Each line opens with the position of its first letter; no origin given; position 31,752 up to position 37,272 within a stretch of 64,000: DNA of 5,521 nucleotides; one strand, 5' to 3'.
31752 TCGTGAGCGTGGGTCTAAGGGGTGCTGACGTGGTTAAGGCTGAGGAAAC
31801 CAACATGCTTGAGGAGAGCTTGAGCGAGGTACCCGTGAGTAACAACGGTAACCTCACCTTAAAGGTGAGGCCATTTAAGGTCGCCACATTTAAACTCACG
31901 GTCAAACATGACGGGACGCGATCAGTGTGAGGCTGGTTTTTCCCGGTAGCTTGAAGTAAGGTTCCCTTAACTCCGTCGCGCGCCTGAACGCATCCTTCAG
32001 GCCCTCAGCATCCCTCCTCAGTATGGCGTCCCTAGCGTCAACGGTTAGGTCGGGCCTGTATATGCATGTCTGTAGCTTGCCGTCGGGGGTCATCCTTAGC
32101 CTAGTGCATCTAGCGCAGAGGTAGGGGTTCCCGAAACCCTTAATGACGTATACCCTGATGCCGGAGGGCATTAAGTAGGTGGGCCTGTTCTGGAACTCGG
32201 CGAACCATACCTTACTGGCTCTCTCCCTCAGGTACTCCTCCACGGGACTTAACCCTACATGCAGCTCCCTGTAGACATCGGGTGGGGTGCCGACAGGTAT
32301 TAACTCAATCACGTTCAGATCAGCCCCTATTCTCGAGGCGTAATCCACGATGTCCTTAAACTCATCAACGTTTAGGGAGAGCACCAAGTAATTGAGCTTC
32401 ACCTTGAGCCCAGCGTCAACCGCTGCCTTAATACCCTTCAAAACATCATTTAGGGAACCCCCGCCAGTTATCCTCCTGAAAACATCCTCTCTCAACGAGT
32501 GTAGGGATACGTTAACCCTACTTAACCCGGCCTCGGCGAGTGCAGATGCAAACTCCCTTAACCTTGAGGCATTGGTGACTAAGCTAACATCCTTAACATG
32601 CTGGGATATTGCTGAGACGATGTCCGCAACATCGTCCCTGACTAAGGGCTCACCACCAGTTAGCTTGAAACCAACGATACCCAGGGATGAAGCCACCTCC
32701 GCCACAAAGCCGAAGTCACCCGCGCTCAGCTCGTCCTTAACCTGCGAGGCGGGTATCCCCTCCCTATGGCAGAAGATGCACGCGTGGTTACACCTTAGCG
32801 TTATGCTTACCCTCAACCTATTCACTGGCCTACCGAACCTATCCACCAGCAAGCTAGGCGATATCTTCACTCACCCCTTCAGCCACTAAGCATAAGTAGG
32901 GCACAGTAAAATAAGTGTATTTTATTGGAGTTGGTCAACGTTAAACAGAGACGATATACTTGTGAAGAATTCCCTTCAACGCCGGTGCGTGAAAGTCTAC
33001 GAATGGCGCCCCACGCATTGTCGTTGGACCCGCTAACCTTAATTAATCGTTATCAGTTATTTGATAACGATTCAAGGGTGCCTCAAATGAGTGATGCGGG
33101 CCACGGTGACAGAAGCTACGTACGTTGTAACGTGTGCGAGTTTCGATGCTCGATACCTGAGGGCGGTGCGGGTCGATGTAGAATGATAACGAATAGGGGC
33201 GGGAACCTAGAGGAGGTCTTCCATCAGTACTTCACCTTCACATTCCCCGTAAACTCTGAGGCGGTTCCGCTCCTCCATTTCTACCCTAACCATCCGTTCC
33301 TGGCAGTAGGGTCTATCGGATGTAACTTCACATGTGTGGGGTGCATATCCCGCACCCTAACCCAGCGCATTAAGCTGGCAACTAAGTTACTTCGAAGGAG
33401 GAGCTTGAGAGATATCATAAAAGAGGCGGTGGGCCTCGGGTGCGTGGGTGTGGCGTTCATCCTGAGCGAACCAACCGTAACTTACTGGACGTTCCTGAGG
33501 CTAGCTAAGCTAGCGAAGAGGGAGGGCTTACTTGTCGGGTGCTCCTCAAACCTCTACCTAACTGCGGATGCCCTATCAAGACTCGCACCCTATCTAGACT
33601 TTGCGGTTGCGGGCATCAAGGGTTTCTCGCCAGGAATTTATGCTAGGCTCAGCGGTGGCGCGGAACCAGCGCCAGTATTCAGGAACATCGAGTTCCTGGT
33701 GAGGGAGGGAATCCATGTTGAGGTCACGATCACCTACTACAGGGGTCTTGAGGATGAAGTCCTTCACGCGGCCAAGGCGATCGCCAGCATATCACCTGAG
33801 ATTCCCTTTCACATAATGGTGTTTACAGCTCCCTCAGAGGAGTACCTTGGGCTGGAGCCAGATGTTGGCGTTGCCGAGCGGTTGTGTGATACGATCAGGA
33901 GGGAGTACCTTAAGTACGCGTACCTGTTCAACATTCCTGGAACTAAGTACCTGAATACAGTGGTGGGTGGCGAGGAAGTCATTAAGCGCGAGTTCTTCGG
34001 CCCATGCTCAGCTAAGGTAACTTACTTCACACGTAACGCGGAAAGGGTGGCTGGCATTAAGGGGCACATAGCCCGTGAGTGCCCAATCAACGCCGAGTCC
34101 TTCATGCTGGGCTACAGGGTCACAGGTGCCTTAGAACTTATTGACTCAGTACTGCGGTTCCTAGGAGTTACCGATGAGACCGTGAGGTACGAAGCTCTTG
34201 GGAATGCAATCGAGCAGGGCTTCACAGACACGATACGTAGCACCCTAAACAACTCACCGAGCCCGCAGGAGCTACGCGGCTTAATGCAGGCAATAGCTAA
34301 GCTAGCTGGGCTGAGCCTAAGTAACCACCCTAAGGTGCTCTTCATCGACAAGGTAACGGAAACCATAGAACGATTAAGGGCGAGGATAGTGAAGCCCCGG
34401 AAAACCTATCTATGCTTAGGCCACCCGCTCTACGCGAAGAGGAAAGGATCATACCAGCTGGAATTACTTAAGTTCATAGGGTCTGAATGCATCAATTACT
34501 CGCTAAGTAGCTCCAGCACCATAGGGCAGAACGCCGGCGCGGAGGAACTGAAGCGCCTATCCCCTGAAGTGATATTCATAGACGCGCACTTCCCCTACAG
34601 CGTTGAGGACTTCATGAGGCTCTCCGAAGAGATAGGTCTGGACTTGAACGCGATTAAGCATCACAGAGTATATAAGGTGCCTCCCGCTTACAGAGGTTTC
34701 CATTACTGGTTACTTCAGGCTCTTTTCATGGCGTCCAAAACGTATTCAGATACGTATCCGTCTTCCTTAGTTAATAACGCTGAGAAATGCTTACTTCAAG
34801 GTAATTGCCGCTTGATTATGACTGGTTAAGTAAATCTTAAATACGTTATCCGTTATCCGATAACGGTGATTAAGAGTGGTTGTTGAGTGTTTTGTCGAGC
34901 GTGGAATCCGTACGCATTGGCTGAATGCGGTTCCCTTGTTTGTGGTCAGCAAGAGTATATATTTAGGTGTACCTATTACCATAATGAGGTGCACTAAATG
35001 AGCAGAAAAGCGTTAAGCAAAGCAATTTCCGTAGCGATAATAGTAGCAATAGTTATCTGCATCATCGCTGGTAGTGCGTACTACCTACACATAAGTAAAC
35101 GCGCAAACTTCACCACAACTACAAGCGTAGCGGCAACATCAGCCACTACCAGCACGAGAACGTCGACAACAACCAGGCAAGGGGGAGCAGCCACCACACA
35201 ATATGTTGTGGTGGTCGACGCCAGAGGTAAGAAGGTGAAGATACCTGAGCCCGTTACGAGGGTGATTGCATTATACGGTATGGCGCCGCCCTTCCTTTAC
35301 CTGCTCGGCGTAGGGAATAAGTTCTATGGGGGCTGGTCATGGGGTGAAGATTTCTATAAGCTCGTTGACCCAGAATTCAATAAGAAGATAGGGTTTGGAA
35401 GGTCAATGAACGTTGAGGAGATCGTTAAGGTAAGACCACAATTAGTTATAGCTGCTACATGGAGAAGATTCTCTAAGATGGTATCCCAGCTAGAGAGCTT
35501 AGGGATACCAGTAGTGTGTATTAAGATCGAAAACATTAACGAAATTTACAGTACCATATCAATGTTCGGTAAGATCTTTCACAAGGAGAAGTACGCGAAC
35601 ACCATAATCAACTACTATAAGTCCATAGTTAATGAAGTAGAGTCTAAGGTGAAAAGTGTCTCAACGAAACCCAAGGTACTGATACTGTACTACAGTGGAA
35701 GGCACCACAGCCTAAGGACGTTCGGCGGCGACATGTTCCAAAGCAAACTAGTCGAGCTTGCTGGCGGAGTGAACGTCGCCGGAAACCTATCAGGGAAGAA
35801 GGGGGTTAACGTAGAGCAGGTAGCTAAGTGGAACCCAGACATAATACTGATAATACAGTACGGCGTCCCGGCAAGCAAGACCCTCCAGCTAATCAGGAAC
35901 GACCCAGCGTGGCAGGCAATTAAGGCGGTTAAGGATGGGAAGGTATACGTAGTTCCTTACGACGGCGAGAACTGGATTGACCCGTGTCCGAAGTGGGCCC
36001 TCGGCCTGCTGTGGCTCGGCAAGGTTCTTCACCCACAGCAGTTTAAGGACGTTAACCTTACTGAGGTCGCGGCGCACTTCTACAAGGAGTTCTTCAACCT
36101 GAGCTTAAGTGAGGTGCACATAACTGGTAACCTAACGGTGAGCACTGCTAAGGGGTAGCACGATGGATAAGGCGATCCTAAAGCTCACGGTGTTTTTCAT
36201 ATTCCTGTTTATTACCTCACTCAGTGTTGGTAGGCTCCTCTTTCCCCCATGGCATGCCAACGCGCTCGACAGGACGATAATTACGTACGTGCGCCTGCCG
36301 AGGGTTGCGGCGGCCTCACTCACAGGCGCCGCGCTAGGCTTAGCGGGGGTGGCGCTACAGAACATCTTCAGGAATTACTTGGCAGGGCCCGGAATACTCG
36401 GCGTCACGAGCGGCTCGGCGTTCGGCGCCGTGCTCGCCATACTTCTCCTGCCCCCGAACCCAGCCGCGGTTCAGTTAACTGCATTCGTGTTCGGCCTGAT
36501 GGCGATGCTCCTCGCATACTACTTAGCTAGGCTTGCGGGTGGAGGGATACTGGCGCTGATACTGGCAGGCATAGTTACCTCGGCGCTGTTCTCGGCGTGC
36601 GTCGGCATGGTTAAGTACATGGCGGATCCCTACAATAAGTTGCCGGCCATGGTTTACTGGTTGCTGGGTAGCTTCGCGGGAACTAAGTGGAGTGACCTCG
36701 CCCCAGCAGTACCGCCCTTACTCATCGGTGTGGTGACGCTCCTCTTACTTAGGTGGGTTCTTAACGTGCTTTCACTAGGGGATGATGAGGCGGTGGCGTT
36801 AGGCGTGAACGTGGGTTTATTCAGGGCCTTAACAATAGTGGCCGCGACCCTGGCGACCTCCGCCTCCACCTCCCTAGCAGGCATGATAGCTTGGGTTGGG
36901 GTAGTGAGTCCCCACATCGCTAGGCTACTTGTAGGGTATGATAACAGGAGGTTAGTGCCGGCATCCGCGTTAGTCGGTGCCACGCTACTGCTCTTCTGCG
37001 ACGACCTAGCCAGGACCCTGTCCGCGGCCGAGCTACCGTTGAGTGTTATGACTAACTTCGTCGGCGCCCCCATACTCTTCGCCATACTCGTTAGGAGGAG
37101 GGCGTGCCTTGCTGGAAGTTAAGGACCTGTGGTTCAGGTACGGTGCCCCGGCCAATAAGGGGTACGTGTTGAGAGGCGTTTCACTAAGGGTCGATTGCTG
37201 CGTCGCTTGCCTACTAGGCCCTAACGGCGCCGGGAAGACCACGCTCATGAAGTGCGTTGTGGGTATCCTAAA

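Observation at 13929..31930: Putative archaeal glycan/glycopeptide utilisation locus (beta- and alpha-mannosidase, GlcNAc-type kinase, Opp-type importer)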

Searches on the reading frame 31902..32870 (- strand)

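Call 4: search_protein_families(library=pfam, proteins=[window:31902-32870:-])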
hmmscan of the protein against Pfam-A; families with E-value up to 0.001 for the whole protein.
window:31902-32870:- (322 aa): 2 families
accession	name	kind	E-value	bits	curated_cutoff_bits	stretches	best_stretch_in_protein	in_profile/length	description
PF04055.27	Radical_SAM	-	6.5e-30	104.9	29.5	1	21-177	1-165/166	Radical SAM superfamily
PF06463.18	Mob_synth_C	-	1.9e-15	57.4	37.4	1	184-307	2-127/128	Molybdenum Cofactor Synthesis C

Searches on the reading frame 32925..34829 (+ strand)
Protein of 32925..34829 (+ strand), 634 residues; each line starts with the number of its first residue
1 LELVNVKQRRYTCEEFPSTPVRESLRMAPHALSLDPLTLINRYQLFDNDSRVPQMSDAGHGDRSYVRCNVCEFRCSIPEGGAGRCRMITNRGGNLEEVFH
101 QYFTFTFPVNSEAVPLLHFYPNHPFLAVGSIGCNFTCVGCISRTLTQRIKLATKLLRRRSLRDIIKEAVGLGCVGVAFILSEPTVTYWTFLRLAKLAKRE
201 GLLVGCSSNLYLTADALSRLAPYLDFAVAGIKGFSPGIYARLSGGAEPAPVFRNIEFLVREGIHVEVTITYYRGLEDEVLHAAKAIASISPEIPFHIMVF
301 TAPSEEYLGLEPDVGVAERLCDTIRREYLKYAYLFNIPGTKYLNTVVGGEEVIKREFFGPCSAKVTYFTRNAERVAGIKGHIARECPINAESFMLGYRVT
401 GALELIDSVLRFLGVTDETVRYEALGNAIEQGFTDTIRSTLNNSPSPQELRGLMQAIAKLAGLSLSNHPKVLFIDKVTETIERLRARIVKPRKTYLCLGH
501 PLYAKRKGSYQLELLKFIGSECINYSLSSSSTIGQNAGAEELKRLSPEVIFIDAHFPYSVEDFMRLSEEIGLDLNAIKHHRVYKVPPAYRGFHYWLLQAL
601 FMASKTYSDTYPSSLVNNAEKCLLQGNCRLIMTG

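Call 4: search_protein_families(library=pfam, proteins=[window:32925-34829:+])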
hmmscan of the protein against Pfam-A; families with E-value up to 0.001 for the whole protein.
window:32925-34829:+ (634 aa): 1 family
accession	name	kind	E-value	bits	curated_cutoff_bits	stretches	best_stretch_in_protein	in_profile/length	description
PF04055.27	Radical_SAM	-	8e-12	46.1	29.5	1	132-278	6-157/166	Radical SAM superfamily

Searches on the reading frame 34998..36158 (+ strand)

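Call 4: search_protein_families(library=pfam, proteins=[window:34998-36158:+])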
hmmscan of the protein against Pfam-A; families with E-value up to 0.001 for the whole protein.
window:34998-36158:+ (386 aa): 1 family
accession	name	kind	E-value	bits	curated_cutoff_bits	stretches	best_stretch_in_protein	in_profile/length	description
PF01497.23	Peripla_BP_2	-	1.4e-25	90.5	27.5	1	99-320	11-232/235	Periplasmic binding protein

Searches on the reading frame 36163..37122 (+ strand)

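Call 59: search_protein_families(library=pfam, proteins=[window:36163-37122:+])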
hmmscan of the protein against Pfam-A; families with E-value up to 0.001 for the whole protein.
window:36163-37122:+ (319 aa): 1 family
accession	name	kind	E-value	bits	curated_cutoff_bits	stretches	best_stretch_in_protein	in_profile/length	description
PF01032.23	FecCD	-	1.1e-80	271.5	26.5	1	12-311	2-311/311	FecCD transport family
